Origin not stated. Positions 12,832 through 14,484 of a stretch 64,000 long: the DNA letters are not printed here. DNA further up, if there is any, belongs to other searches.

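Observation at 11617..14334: Radical SAM subfamily with an N-terminal Cys4/Cys3His Zn-ribbon preceding the CxxxCxxC core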

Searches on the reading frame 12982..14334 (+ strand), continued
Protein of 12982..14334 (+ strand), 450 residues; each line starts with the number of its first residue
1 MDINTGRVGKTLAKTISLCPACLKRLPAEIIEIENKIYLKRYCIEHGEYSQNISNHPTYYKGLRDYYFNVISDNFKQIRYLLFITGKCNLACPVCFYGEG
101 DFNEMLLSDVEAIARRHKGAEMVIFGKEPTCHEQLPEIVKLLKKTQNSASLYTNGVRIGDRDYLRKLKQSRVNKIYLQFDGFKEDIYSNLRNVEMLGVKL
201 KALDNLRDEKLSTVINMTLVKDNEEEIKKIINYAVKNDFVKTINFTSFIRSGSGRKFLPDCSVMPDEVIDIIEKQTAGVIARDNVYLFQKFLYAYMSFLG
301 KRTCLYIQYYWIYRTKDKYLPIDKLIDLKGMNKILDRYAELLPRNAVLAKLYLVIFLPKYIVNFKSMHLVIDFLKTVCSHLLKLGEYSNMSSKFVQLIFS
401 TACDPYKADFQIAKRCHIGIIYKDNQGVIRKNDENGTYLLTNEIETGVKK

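Call 33: find_related_loci(query=A4, collection=genome_contigs, flank=10000)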
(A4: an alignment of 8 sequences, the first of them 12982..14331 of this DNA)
Query A4 (450 aa) in genome_contigs; peptide patterns used: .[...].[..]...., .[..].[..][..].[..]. (x = any residue, [..] = any of these).
172 stretches matched a pattern; 27 encode a relative of the query (tblastn E <= 1e-3); 27 distinct loci.
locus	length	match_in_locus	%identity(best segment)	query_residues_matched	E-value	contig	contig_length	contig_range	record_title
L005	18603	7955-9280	66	10-450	0e+0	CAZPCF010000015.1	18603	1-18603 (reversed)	MAG TPA_asm: uncultured bacterium isolate SRP178699_co1_136 genome assembly, contig: NODE_3644_length_18603_cov_5.055154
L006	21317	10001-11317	40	10-444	3e-123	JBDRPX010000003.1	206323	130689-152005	MAG: Candidatus Omnitrophota bacterium isolate MEGAHIT-group-2.14 k141_186628, whole genome shotgun sequence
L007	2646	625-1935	42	14-446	2e-122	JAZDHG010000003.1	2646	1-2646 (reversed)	MAG: Candidatus Omnitrophota bacterium isolate MEGAHIT-group-0.309 k141_18100777, whole genome shotgun sequence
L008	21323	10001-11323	42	10-445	3e-115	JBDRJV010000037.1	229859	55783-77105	MAG: Candidatus Omnitrophota bacterium isolate MEGAHIT-group-1.676 k141_2468534, whole genome shotgun sequence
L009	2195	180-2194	65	7-417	2e-94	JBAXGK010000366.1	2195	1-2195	MAG: Candidatus Omnitrophota bacterium isolate ELA295 MAG295_366, whole genome shotgun sequence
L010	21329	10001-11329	40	10-448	7e-113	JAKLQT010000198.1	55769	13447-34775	MAG: Candidatus Omnitrophota bacterium isolate bin S2.42 k141_528456, whole genome shotgun sequence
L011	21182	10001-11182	30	14-351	5e-36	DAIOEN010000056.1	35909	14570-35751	MAG TPA_asm: Vulcanimicrobiota bacterium isolate CTOTU7676 NODE_2070_length_35909_cov_26.154683, whole genome shotgun se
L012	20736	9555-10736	29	14-351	7e-36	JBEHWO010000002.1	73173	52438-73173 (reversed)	MAG: Vulcanimicrobiota bacterium isolate ER2 k141_327785_length_73173_cov_8.0000, whole genome shotgun sequence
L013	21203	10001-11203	24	3-405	7e-33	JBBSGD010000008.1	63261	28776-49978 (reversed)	MAG: Actinomycetota bacterium isolate LS2_sbin.26 LS2_sbin.26_K_144419_L_63261_cov_68.0460, whole genome shotgun sequenc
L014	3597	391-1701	24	11-426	5e-32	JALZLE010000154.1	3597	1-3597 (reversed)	MAG: Actinomycetota bacterium isolate MSU bin25 SD1457-59_k127_1404980, whole genome shotgun sequence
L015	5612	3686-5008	25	9-426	4e-32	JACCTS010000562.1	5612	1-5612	MAG: Rubrobacter sp. isolate MGR_bin80 SD2897-2912_k127_8708368, whole genome shotgun sequence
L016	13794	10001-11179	29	15-351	1e-31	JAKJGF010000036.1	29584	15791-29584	MAG: Bacillota bacterium isolate UR.bin48 UR_contig_3531, whole genome shotgun sequence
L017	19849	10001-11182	29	14-351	4e-31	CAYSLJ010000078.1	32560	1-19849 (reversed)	MAG TPA_asm: uncultured Synergistia bacterium isolate SRP239243_co1_332 genome assembly, contig: NODE_1876_length_32560_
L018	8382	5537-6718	28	14-351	2e-30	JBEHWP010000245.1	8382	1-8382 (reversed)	MAG: Vulcanimicrobiota bacterium isolate ER1 k141_607142_length_8382_cov_6.0000, whole genome shotgun sequence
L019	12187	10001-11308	24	12-426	5e-29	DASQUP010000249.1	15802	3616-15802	MAG TPA_asm: Actinomycetota bacterium isolate SMAG_U10964 k141_654408, whole genome shotgun sequence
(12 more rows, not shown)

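Call 37: predict_structure(alignment_id=A2)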
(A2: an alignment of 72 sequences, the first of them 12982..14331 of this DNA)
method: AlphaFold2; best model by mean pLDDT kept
length: 450 residues; sequences in the alignment: 72
mean_pLDDT: 92.1   pTM: 0.92
mean pLDDT of the five models: 92.1, 91.5, 91.0, 91.0, 90.4
residues with pLDDT >= 90: 362; 70-90: 67; 50-70: 17; < 50: 4
segments of 3 or more residues with pLDDT < 50: 1-4
pLDDT, mean of each block of 10 residues (from residue 1): 60 96 96 97 97 96 98 94 96 85 95 95 96 98 94 98 98 97 96 97 98 96 95 97 94 81 91 97 98 95 95 92 91 97 96 92 72 81 65 91 92 94 96 93 77
secondary structure, 60 per line:
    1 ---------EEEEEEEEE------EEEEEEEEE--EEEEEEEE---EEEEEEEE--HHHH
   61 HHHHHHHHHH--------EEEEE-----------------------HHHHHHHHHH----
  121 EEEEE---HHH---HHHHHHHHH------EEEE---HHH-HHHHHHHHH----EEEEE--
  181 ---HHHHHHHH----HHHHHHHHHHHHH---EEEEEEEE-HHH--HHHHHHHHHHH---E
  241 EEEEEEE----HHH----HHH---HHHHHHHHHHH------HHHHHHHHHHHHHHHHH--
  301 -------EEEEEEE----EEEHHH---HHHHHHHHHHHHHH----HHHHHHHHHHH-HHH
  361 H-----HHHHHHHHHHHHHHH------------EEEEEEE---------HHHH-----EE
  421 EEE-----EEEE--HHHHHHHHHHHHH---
elements in order: E10-18 E25-33 E36-43 E47-54 H57-70 E79-83 H107-116 E121-125 H135-143 E150-153 H161-169 E174-178 H184-191 H196-208 E212-219 H226-236 E240-247 H265-275 H282-298 E308-314 E319-321 H328-341 H346-356 H358-361 H367-381 E394-400 H410-413 E419-423 E429-432 H435-447

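Call 42: fold_search(model_id=the predicted structure, library=pdb)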
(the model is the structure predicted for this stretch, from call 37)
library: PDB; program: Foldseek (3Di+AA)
matches with E <= 10: 1306; with E <= 0.001: 125
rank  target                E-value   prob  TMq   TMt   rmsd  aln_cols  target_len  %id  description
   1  7tom                  4.0e-31  1.00  0.76  0.69   4.4       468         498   26  X-ray crystal structure of glycerol dibiphytanyl glycerol tetraether - macrocyclic archaeol synthase (GDGT-MAS) from Met (released 2022-08-31)
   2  7tol                  3.0e-30  1.00  0.77  0.71   5.9       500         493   25  X-ray crystal structure of glycerol dibiphytanyl glycerol tetraether - macrocyclic archaeol synthase (GDGT-MAS) from Met (released 2022-08-31)
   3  2fb2_B                1.6e-09  1.00  0.38  0.52   4.5       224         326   21  Structure of the MoaA Arg17/266/268/Ala triple mutant (released 2006-05-09)
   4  1tv7_B                2.0e-09  1.00  0.38  0.51   4.7       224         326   20  Structure of the S-adenosylmethionine dependent Enzyme MoaA (released 2004-08-31)
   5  2fb2_A                1.1e-08  1.00  0.38  0.52   4.4       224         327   21  Structure of the MoaA Arg17/266/268/Ala triple mutant (released 2006-05-09)
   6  5v1t_A                1.1e-08  1.00  0.41  0.42   6.2       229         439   16  Crystal structure of Streptococcus suis SuiB bound to precursor peptide SuiA (released 2017-08-30)
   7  6efn                  1.6e-08  1.00  0.40  0.46   3.0       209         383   15  Structure of a RiPP maturase, SkfB (released 2018-10-24)
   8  1tv7_A                2.9e-08  1.00  0.39  0.52   4.4       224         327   21  Structure of the S-adenosylmethionine dependent Enzyme MoaA (released 2004-08-31)
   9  5v1q_B                4.6e-08  1.00  0.40  0.41   3.5       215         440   17  Crystal structure of Streptococcus suis SuiB (released 2017-08-30)
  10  5v1s_A                5.9e-08  1.00  0.40  0.42   3.6       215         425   16  Crystal structure of Streptococcus suis SuiB bound to S-adenosylmethionine (released 2017-08-30)
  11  9dfn                  6.6e-08  1.00  0.39  0.59   3.2       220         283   17  X-ray crystal structure of the second viperin-like enzyme from Trichoderma virens with bound CTP and SAM (released 2025-02-19)
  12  6q2p_B                7.0e-08  1.00  0.39  0.57   3.7       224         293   16  Crystal structure of mouse viperin bound to cytidine triphosphate and S-adenosylhomocysteine (released 2020-01-22)
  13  7vob                  9.4e-08  1.00  0.37  0.49   3.6       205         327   19  The crystal structure of a Radical SAM Enzyme BlsE involved in the Biosynthesis of Blasticidin S (released 2022-05-04)
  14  5v1q_A                9.4e-08  1.00  0.40  0.41   3.7       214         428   15  Crystal structure of Streptococcus suis SuiB (released 2017-08-30)
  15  9dfw_C                1.9e-07  1.00  0.39  0.60   3.4       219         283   17  X-ray crystal structure of an engineered Viperin-like enzyme from T. virens with bound CTP and SAM (released 2025-02-12)
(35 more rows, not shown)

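Call 87: search_protein_representatives(alignment_id=A1)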
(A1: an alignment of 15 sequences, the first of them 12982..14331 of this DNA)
Query: 15 sequences, 449 profile positions. Proteins with E-value up to 0.001 (for the whole library): 46739; up to 1e-10: 9160; up to 1e-30: 990. The best 150 are listed.
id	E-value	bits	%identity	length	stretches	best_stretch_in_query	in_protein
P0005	6.0e-185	631.4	-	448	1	3-440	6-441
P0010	6.4e-165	565.4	-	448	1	5-439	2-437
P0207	1.4e-162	557.7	-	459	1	3-446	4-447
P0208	6.5e-159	545.6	-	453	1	1-444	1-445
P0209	4.7e-157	539.5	-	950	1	3-444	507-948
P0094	4.0e-152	523.2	-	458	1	3-441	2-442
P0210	3.6e-143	493.7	-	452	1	5-442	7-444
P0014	6.1e-137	473.2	-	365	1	85-444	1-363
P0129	1.3e-136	472.1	-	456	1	5-430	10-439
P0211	1.8e-134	465.0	-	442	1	7-434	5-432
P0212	3.6e-133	460.8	-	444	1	2-435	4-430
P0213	3.3e-130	451.0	-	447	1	3-444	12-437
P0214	3.9e-128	444.2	-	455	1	3-430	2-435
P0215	7.1e-128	443.3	-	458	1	5-420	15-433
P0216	8.8e-127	439.7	-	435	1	2-437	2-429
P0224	1.4e-117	409.4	-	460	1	4-436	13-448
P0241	4.2e-104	365.0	-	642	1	4-419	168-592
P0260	1.9e-95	336.4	-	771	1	5-418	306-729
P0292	1.5e-74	267.5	-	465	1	6-444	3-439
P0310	1.7e-68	247.6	-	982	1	5-255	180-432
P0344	1.6e-61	224.6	-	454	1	6-442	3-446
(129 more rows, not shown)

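Call 90: list_cluster_members(proteins=[P0207, P0208, P0209, P0211, P0224, P0241, P0260, P0292, P0310, P0344])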
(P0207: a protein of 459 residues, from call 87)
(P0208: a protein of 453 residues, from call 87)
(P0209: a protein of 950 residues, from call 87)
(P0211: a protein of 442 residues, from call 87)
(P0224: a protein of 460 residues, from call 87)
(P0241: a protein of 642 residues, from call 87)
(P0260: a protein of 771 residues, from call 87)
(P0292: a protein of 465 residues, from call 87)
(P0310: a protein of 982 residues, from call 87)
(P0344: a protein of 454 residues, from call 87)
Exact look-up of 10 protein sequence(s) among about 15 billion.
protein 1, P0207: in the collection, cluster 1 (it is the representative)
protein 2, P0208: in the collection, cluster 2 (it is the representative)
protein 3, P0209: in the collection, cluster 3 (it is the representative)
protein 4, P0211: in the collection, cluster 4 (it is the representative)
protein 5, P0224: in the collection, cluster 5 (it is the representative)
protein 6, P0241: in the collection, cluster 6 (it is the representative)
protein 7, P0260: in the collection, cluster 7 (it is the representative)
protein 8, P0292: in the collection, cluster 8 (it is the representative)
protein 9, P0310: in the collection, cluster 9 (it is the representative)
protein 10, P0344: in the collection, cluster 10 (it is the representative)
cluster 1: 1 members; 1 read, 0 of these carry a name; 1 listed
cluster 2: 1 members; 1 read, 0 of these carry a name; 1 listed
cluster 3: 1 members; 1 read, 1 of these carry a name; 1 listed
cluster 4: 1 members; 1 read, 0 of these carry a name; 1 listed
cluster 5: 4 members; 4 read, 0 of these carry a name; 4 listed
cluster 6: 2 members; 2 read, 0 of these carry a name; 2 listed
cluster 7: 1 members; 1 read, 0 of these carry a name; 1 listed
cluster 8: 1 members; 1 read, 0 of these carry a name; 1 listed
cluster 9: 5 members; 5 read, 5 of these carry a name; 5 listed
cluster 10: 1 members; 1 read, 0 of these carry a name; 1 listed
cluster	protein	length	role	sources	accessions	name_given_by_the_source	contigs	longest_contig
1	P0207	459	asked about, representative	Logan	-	-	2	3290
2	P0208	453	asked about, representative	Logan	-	-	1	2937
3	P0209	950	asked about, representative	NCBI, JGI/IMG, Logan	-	radical SAM superfamily enzyme YgiQ (UPF0313 family)/uncharacterized radical SAM ...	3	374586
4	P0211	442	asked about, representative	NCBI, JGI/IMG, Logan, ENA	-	-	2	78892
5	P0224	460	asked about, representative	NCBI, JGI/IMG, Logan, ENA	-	-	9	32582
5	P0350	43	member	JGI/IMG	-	-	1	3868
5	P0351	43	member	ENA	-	-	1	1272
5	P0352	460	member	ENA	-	-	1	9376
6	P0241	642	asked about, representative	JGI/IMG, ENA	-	-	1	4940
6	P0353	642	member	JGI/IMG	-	-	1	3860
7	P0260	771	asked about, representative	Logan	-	-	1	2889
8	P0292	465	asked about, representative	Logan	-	-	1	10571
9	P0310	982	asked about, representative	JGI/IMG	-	Cu2+-exporting ATPase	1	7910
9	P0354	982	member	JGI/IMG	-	Cu2+-exporting ATPase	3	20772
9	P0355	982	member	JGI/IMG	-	Cu2+-exporting ATPase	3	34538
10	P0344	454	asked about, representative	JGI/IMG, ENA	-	-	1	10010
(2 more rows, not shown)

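Call 91: search_protein_families(library=pfam, proteins=[P0209, P0241, P0260, P0310], max_evalue=0.0001)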
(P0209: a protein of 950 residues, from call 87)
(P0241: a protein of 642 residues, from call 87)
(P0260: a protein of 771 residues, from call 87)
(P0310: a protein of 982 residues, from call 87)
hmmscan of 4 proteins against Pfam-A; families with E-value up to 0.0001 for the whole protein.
P0209 (950 aa): 3 families
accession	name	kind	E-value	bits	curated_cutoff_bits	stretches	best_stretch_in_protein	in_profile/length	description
PF04055.27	Radical_SAM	-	6.1e-41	140.8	29.5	2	582-735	2-165/166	Radical SAM superfamily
PF02310.24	B12-binding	-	2.4e-16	60.1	32.1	1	11-131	13-120/121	B12 binding domain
PF23545.1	Zn_ribbon_HMPTM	-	3e-13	49.5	27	1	513-553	4-44/45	HMPTM N-terminal zinc ribbon domain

P0241 (642 aa): 3 families
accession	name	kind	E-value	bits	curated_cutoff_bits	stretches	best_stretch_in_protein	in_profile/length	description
PF04055.27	Radical_SAM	-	3.1e-16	60.4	29.5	1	242-396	2-166/166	Radical SAM superfamily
PF23545.1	Zn_ribbon_HMPTM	-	8.5e-13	48.1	27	1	171-213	2-44/45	HMPTM N-terminal zinc ribbon domain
PF01814.28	Hemerythrin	-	5e-09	37.2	25.3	1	9-131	4-127/127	Hemerythrin HHE cation binding domain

P0260 (771 aa): 3 families
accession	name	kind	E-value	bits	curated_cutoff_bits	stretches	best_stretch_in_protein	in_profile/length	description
PF01814.28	Hemerythrin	-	9.3e-22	78.3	25.3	2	9-133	4-127/127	Hemerythrin HHE cation binding domain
PF04055.27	Radical_SAM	-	4e-17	63.3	29.5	1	379-533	2-166/166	Radical SAM superfamily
PF23545.1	Zn_ribbon_HMPTM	-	1.6e-11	44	27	1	308-350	2-44/45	HMPTM N-terminal zinc ribbon domain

P0310 (982 aa): 5 families
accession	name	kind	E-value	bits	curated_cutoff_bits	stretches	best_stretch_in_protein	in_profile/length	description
PF00122.25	E1-E2_ATPase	-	5.8e-38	130.7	28.1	1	532-700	3-181/181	E1-E2 ATPase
PF00702.32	Hydrolase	-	7.7e-25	88.8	26.4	1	716-891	1-191/191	haloacid dehalogenase-like hydrolase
PF04055.27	Radical_SAM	-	5.7e-18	66.1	29.5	1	253-407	2-166/166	Radical SAM superfamily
PF01814.28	Hemerythrin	-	1.6e-14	54.9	25.3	1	12-136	4-127/127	Hemerythrin HHE cation binding domain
PF23545.1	Zn_ribbon_HMPTM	-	4.9e-13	48.8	27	1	182-224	2-44/45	HMPTM N-terminal zinc ribbon domain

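Call 92: find_encoding_contigs(protein=P0209, flank=10000, max_places=2)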
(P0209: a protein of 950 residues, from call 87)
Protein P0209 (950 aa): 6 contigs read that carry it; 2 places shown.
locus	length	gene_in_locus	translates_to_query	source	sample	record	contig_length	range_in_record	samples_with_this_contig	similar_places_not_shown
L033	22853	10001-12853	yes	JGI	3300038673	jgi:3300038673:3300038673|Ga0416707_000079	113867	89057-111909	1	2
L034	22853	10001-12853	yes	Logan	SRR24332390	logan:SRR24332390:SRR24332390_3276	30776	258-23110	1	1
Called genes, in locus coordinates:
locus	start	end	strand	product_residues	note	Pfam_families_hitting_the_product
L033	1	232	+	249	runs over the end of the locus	PF01048:PNP_UDP_1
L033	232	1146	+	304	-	PF01008:IF-2B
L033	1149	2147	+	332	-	PF00596:Aldolase_II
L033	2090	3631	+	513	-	PF00171:Aldedh, PF05893:LuxC (weak)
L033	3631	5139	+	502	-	PF00501:AMP-binding, PF13193:AMP-binding_C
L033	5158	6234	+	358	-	PF21016:RlmN_N, PF04055:Radical_SAM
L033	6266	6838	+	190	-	PF00657:Lipase_GDSL, PF13472:Lipase_GDSL_2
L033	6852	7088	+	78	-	PF04023:FeoA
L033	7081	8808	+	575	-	PF01926:MMR_HSR1, PF02421:FeoB_N, PF07670:Gate, PF07664:FeoB_C, PF07670:Gate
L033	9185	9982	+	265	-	PF04055:Radical_SAM, PF13186:SPASM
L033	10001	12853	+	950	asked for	PF02310:B12-binding, PF04055:Radical_SAM, PF23545:Zn_ribbon_HMPTM, PF04055:Radical_SAM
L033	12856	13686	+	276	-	-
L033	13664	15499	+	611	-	-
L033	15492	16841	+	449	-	PF23545:Zn_ribbon_HMPTM, PF04055:Radical_SAM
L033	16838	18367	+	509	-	PF02310:B12-binding, PF04055:Radical_SAM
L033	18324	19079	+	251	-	PF00535:Glycos_transf_2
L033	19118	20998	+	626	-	-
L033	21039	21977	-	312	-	PF00072:Response_reg, PF00990:GGDEF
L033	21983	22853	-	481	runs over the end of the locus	PF00512:HisKA, PF02518:HATPase_c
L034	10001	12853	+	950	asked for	PF02310:B12-binding, PF04055:Radical_SAM, PF23545:Zn_ribbon_HMPTM, PF04055:Radical_SAM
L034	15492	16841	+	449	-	PF23545:Zn_ribbon_HMPTM, PF04055:Radical_SAM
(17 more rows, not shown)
